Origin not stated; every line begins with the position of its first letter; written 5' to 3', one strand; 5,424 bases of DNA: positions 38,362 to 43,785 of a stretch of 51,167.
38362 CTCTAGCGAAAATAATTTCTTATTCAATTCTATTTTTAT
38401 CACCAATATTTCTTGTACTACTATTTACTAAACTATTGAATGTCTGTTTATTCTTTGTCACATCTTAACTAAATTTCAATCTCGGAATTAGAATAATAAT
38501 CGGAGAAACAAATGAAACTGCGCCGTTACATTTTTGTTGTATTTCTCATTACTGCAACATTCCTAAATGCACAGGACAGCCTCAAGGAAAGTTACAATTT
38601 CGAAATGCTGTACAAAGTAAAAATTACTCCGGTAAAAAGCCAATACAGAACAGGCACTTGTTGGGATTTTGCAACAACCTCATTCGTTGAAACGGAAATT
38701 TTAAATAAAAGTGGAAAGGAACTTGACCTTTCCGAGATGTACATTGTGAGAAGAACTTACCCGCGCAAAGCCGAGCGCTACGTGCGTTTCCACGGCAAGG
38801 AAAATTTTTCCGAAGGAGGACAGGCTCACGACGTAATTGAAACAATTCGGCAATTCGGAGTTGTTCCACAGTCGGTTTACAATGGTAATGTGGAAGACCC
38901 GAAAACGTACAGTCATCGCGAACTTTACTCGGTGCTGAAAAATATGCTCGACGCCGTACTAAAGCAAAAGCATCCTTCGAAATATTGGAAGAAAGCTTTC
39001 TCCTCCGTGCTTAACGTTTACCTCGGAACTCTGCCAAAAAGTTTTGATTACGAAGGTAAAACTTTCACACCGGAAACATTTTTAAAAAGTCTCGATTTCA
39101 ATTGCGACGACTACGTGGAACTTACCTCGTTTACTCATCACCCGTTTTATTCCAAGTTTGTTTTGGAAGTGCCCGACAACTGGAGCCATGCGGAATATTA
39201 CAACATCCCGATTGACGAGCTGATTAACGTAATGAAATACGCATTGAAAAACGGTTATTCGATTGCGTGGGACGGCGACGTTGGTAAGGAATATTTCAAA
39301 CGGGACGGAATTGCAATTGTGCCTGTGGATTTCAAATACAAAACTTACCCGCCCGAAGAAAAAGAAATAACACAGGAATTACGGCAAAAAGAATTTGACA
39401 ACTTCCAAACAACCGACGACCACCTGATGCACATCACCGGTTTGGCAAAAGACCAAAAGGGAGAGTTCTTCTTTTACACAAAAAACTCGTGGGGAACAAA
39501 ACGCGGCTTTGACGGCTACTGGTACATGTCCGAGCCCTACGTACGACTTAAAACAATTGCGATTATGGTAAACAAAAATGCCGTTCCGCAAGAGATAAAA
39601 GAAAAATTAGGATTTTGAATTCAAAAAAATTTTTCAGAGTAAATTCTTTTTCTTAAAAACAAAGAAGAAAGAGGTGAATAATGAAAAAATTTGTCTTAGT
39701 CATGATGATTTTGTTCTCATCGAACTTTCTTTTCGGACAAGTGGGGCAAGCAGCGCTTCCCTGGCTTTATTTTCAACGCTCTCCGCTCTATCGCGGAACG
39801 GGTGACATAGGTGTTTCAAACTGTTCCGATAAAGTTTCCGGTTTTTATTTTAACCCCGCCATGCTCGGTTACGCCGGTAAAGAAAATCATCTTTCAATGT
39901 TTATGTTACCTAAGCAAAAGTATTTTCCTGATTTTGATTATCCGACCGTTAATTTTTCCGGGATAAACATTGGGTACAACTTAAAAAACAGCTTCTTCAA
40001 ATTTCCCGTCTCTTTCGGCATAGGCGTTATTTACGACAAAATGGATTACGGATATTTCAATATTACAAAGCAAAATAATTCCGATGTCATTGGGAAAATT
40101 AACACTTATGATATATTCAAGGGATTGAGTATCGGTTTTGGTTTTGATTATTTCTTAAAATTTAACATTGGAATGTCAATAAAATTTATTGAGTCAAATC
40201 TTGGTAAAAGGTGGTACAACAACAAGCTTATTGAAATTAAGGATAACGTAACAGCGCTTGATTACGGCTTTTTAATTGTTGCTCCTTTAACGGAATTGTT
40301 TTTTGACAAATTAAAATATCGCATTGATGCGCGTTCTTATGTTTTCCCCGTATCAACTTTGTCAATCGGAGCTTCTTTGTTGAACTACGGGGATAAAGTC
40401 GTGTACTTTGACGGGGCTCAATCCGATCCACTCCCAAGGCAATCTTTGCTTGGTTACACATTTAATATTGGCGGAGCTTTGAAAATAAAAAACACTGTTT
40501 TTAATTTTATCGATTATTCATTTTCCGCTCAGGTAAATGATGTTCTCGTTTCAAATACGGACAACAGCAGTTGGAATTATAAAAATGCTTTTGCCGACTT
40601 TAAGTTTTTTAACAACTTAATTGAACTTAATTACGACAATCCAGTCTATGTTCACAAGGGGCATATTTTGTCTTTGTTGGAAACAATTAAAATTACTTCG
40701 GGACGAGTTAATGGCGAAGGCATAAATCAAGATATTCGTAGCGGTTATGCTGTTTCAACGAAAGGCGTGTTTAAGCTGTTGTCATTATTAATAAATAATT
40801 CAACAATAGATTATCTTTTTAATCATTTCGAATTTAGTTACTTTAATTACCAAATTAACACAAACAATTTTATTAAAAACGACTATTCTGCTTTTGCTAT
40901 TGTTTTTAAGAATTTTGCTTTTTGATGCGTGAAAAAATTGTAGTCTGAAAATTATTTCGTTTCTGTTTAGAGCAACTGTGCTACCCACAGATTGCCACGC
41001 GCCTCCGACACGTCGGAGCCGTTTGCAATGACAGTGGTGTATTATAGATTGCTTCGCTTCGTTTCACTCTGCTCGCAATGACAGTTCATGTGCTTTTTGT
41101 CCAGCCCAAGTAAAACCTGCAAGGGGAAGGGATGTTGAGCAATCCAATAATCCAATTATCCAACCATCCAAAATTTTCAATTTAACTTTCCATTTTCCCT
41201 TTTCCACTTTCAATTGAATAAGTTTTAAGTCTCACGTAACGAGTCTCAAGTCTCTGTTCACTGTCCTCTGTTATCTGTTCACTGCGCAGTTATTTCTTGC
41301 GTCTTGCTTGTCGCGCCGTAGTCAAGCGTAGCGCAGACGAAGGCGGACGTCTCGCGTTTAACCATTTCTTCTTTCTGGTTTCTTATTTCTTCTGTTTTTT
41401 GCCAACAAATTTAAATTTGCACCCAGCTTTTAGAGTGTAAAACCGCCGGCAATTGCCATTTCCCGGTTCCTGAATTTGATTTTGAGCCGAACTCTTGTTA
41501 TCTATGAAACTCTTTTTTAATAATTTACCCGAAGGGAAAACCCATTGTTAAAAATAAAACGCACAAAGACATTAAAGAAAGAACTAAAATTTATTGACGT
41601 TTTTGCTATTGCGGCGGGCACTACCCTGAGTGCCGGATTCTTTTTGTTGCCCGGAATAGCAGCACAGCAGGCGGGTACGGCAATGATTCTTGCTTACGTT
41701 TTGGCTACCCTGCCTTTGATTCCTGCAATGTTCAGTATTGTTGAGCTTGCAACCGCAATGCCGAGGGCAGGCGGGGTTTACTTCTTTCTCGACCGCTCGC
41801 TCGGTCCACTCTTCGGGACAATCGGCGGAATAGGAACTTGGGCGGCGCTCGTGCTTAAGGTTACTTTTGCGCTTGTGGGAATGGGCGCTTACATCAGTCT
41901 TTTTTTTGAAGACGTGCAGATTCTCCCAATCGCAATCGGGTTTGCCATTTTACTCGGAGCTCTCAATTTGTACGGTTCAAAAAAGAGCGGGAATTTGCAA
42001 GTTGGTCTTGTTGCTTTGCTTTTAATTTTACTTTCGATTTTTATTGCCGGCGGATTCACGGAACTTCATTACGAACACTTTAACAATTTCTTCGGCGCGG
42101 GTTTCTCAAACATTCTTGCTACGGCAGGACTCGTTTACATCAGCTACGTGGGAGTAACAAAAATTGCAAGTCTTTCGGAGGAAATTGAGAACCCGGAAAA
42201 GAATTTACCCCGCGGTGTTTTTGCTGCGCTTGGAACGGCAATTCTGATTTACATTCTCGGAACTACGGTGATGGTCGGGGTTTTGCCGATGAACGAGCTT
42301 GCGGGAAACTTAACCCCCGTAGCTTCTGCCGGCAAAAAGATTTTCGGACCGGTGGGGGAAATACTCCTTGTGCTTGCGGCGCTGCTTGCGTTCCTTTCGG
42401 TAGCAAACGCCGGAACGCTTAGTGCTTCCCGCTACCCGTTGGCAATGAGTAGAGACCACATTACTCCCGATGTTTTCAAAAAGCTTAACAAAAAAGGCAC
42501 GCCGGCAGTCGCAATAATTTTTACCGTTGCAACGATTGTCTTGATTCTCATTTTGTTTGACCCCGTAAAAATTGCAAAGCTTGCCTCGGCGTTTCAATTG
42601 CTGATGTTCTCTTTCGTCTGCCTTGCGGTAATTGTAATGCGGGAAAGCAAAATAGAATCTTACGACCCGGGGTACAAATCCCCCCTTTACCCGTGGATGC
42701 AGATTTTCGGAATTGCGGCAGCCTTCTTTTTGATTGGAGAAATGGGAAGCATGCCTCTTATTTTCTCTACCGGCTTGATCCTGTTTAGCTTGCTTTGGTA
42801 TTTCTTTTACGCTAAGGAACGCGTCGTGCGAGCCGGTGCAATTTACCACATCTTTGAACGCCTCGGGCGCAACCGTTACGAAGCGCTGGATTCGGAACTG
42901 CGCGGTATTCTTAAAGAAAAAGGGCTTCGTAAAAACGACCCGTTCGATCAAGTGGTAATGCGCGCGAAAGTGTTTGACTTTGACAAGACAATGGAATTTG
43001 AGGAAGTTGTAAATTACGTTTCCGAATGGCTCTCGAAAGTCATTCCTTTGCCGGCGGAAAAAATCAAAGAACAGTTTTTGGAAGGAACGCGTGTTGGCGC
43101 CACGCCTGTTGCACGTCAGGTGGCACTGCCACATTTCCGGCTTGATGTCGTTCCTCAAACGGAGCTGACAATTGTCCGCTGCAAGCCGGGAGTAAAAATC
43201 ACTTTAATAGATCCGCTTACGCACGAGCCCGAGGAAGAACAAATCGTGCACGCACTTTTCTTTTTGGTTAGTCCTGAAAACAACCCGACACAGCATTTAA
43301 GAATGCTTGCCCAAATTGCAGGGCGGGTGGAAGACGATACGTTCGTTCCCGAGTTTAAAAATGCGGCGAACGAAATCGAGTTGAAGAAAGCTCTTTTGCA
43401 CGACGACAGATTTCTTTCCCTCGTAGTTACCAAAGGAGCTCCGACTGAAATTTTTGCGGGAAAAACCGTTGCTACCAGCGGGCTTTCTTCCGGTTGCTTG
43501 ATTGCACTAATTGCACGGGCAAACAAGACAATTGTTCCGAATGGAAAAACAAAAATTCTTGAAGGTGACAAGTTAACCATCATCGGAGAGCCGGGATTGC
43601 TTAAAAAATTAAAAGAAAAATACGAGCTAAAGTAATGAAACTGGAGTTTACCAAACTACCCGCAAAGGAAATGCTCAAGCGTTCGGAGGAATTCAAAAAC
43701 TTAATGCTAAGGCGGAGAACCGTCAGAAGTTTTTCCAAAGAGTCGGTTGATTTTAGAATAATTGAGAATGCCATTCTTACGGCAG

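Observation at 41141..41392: Second, unrelated repeat family: modular 'word' mosaics confined to intergenic DNA (full G-W-S-C-T series here)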

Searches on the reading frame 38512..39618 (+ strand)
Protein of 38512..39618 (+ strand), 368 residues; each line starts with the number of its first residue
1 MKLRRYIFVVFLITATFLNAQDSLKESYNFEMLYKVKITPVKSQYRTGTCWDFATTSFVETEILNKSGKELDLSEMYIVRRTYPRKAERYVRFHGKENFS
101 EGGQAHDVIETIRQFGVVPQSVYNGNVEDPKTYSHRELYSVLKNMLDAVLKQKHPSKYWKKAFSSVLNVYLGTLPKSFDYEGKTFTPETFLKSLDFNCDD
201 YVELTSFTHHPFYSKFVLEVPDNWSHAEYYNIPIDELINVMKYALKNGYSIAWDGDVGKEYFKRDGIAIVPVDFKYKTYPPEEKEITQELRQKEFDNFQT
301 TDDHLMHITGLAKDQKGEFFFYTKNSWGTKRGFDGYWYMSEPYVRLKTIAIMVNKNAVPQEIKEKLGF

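Call 16: search_protein_families(library=pfam, proteins=[window:38512-39618:+])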
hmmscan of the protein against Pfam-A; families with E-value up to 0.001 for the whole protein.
window:38512-39618:+ (368 aa): 2 families
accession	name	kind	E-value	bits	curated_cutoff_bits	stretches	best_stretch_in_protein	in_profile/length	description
PF03051.21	Peptidase_C1_2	-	3.1e-26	92.6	22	1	24-365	41-423/438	Peptidase C1-like family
PF00112.29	Peptidase_C1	-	6.4e-13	49.7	20.7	1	35-123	11-90/220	Papain family cysteine protease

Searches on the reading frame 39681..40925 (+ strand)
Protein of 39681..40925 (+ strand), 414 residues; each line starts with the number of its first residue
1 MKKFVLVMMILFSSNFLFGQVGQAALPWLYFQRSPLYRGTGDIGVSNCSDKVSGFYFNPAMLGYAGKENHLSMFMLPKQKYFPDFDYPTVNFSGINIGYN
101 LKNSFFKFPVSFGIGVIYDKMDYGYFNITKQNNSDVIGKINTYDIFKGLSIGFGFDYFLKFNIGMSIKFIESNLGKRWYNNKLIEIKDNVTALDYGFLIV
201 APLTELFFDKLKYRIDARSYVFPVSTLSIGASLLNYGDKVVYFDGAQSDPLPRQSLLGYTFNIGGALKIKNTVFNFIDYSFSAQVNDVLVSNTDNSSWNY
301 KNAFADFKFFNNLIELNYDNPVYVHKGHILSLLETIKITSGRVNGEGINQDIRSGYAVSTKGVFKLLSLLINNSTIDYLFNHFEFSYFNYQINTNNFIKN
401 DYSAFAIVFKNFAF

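Call 16: search_protein_families(library=pfam, proteins=[window:39681-40925:+])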
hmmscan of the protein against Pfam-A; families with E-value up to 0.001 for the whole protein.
window:39681-40925:+ (414 aa): 0 families

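Call 28: find_encoding_contigs(protein=window:39681-40925:+, flank=10000, max_places=10)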
Protein window:39681-40925:+ (414 aa): 1 contig read that carries it; 1 place shown.
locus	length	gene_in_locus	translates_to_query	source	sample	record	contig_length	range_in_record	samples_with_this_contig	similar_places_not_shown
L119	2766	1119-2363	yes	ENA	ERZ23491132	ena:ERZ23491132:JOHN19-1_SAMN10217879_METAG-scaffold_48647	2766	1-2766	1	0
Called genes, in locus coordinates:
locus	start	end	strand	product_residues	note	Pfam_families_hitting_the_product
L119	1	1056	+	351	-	?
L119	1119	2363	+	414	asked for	-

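Call 42: find_homologous_proteins(query=window:39681-40925:+, max_evalue=1e-10)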
Query window:39681-40925:+ (414 aa): 22 proteins with E <= 1e-10 among 4008 candidates.
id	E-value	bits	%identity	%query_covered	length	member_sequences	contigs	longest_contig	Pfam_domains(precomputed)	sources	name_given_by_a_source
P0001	5.5e-272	920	100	100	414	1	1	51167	-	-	-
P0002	2.6e-107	377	45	100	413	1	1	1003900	-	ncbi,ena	-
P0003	5.2e-84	300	38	94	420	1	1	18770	-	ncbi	-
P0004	4.9e-77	278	38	100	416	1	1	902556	-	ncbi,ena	-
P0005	8.6e-76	273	38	96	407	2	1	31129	-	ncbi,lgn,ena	-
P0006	3.6e-72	261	38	100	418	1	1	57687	-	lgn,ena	-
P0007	9.5e-71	257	36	100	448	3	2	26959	-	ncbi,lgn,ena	-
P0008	3.8e-69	252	36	100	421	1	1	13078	-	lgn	-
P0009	1.3e-68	250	35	100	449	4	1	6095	-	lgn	-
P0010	1.0e-64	237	34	98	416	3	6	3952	-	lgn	-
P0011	1.7e-64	236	34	98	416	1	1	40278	-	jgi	-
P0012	6.3e-62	228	37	96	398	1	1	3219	-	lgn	-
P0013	3.3e-60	222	33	100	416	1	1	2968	-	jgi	-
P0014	3.4e-59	219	32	98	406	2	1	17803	-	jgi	-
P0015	8.5e-57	211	32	99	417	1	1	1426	-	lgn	-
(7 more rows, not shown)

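Call 43: find_encoding_contigs(protein=P0002, flank=10000, max_places=3)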
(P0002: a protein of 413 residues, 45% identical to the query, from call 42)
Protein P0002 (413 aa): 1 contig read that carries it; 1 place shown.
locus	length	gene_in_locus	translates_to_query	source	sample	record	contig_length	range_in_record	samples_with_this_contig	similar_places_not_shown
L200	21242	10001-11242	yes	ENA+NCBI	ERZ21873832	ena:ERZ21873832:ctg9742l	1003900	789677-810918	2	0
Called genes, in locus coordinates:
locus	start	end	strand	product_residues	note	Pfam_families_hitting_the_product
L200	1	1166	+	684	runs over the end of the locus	-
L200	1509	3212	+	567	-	-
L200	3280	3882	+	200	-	-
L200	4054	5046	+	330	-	PF25594:GldB_lipo, PF10026:DUF2268 (weak)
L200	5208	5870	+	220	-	PF13568:OMP_b-brl_2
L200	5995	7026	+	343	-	-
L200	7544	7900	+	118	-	PF14079:DUF4260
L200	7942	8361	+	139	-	PF13620:CarboxypepD_reg, PF13715:CarbopepD_reg_2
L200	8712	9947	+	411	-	PF03572:Peptidase_S41 (faint)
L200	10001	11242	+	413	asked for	-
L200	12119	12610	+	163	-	-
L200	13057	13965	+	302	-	PF00165:HTH_AraC (weak), PF12833:HTH_18, PF00165:HTH_AraC, PF06445:GyrI-like, PF14526:Cass2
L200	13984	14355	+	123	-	PF00903:Glyoxalase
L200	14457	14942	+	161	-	-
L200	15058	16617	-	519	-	PF28550:DUF8436, PF03486:HI0933_like (faint), PF00890:FAD_binding_2 (faint), PF01134:GIDA (faint), PF01266:DAO (faint), PF13738:Pyr_redox_3 (faint), PF07992:Pyr_redox_2 (weak), PF21688:FAD-depend_C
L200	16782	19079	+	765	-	PF14559:TPR_19 (faint)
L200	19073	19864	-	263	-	PF00106:adh_short, PF13561:adh_short_C2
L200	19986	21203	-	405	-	PF00871:Acetate_kinase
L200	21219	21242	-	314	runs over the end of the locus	PF02737:3HCDH_N, PF03446:NAD_binding_2 (weak), PF03807:F420_oxidored (faint), PF00725:3HCDH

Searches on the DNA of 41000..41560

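Call 21: search_rna_families(source=window, start=41000, end=41560, threshold=evalue, max_evalue=10, show_alignments=3)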
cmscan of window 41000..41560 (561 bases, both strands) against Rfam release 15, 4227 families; matches with E-value up to 10: 4.
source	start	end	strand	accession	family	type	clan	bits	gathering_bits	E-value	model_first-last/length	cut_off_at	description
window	41078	41206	-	RF00336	snoJ26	Gene; snRNA; snoRNA; CD-box;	-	16.2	50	6.6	1-147/147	no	Small nucleolar RNA J26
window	41066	41144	+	RF00653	mir-22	Gene; miRNA;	-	14.9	48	1.8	1-84/84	no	mir-22 microRNA precursor family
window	41481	41560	-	RF01469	rli33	Gene; sRNA;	CL00114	10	46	2.5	460-532/532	5'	Listeria sRNA rli33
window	41375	41560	+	RF02041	HOTTIP_2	Gene; lncRNA;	-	7.9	80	1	1-201/374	3'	HOXA transcript at the distal tip, conserved region 2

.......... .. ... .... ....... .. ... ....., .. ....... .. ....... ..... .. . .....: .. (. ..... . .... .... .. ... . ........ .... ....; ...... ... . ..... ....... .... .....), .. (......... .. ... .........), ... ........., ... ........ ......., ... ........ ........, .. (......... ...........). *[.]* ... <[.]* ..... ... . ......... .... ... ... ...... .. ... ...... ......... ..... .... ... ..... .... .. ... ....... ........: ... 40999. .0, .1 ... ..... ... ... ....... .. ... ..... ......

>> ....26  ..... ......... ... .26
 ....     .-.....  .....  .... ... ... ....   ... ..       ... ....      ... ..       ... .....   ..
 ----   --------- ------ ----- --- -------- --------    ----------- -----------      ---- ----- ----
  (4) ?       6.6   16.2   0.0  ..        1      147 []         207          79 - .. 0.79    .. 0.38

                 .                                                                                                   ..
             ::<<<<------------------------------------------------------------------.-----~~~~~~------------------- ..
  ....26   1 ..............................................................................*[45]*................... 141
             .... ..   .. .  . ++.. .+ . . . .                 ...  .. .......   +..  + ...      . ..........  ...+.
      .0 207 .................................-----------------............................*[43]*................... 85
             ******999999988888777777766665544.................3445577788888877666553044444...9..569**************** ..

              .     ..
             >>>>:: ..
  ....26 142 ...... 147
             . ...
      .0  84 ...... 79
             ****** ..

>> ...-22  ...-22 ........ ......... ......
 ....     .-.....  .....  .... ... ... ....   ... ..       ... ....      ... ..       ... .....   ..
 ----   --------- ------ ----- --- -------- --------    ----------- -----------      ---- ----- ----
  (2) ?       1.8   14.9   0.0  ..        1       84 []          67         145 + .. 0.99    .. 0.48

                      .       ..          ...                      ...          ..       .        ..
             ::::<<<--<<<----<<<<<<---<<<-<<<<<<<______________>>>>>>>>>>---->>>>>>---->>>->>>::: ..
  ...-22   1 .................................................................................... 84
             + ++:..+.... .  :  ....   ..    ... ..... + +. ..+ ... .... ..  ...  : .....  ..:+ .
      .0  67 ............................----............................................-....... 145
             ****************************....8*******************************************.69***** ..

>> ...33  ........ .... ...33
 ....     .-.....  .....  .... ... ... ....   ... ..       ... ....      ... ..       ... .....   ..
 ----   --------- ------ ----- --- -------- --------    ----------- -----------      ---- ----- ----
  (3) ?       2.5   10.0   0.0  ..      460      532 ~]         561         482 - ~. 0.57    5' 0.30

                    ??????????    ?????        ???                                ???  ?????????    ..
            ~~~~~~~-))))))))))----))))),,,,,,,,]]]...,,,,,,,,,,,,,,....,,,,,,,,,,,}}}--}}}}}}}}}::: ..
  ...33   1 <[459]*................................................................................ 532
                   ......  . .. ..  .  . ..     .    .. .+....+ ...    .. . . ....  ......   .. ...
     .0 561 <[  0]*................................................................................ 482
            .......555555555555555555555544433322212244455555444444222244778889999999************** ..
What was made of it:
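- On Known structured RNA / sRNA family (Rfam 15): Nothing credible at E <= 10 in 41000-41560 (call 21).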

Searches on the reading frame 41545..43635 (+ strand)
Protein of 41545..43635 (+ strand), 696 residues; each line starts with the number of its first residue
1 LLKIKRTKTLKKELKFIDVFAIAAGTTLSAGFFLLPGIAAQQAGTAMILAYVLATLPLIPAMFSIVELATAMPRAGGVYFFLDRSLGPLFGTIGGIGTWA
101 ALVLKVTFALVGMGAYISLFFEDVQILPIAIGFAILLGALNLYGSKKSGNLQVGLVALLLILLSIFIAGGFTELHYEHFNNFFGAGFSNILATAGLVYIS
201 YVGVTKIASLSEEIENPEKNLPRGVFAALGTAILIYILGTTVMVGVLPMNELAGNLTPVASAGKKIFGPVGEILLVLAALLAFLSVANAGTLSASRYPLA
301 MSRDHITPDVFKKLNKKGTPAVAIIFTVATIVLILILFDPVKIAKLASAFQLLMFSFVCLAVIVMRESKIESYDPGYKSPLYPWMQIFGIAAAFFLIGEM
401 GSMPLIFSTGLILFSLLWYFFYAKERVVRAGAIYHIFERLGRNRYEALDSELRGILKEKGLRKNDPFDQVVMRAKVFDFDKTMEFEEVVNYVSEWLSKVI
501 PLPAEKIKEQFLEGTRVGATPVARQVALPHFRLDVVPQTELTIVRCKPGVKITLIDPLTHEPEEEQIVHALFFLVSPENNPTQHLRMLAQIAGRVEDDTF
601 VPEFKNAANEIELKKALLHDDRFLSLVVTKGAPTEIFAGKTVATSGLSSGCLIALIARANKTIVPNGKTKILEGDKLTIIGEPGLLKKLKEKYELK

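Call 17: search_protein_families(library=pfam, proteins=[window:41545-43635:+])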
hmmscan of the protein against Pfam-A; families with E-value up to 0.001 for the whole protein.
window:41545-43635:+ (696 aa): 4 families
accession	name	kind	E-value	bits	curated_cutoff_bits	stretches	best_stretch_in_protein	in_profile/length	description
PF00324.27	AA_permease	-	4.5e-49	167.8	24.6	1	19-397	2-417/470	Amino acid permease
PF13520.12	AA_permease_2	-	1.6e-48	166.2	27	1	14-403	1-402/427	Amino acid permease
PF00359.27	PTS_EIIA_2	-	6.2e-13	49.4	27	1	485-617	17-141/144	Phosphoenolpyruvate-dependent sugar phosphotransferase system, EIIA 2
PF02080.26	TrkA_C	-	3.5e-11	43.3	27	1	633-691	8-68/71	TrkA-C domain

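Call 47: find_encoding_contigs(protein=window:41545-43635:+, flank=10000, max_places=5)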
Protein window:41545-43635:+ (696 aa): 3 contigs read that carry it; 3 places shown.
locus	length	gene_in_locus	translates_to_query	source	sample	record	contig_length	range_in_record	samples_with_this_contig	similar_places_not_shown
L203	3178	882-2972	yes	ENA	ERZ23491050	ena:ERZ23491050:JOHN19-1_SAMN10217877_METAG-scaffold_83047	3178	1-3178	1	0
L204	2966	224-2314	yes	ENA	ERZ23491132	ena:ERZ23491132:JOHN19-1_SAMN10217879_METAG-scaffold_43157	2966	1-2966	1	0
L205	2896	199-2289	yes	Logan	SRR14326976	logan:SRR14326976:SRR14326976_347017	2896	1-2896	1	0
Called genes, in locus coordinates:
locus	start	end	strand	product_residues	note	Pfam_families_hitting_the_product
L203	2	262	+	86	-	?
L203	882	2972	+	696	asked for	PF00324:AA_permease, PF13520:AA_permease_2, PF00359:PTS_EIIA_2, PF02080:TrkA_C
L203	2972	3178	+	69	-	?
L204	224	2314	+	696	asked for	PF00324:AA_permease, PF13520:AA_permease_2, PF00359:PTS_EIIA_2, PF02080:TrkA_C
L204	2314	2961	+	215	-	PF00881:Nitroreductase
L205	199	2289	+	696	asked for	PF00324:AA_permease, PF13520:AA_permease_2, PF00359:PTS_EIIA_2, PF02080:TrkA_C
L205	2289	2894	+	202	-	?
